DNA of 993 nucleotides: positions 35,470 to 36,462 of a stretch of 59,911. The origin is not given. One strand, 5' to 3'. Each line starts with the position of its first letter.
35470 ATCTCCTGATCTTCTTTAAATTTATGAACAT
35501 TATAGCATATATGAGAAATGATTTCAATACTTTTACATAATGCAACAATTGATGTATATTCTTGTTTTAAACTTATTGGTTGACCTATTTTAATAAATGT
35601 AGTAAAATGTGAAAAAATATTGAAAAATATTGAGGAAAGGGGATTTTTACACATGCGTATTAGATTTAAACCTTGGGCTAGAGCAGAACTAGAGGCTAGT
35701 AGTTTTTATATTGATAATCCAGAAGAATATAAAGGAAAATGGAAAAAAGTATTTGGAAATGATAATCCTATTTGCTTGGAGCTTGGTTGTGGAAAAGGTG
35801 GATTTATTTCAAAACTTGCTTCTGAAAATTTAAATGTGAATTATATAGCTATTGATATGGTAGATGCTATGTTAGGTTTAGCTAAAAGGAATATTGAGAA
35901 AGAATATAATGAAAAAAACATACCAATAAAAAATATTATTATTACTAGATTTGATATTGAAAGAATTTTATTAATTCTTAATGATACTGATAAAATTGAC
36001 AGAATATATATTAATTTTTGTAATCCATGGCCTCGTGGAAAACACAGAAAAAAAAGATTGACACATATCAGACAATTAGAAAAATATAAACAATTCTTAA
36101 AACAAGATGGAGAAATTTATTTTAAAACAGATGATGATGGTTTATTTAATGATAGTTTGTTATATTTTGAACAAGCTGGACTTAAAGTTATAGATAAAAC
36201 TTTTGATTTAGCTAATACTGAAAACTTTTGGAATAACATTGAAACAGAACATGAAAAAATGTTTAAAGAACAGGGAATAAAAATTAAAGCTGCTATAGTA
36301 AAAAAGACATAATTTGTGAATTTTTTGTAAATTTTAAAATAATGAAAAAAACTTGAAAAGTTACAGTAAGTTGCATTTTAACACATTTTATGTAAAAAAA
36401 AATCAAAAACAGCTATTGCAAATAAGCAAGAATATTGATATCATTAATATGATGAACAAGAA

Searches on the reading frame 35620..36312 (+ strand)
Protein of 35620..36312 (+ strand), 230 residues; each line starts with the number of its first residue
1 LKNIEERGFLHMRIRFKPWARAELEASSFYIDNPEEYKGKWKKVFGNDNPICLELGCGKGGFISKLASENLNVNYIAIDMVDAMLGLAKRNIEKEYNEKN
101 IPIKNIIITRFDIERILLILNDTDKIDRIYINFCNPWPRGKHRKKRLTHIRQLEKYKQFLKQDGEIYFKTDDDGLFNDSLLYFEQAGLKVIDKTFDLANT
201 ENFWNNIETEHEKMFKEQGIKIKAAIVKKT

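Call 41: search_protein_families(library=ncbifam, proteins=[window:35620-36312:+], max_evalue=1e-10)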
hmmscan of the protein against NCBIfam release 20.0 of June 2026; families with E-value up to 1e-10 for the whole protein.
window:35620-36312:+ (230 aa): 4 families
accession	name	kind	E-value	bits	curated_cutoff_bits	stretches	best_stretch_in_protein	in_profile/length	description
NF001080.0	PRK00121.2-2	equivalog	3.6e-67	225.9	132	1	12-227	1-220/224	tRNA (guanosine(46)-N7)-methyltransferase TrmB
TIGR00091.1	TIGR00091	equivalog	9.5e-40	136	112.65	1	36-229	4-192/194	tRNA (guanosine(46)-N7)-methyltransferase TrmB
NF010719.0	PRK14121.1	equivalog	2.9e-13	49.6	402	1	43-185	117-250/396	tRNA (guanosine(46)-N7)-methyltransferase TrmB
NF002421.0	PRK01544.1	equivalog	9.6e-11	41.1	567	0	42-217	341-508/524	bifunctional peptide chain release factor N(5)-glutamine methyltransferase PrmC/tRNA (guanosine(46)-N7)-methyltransferase TrmB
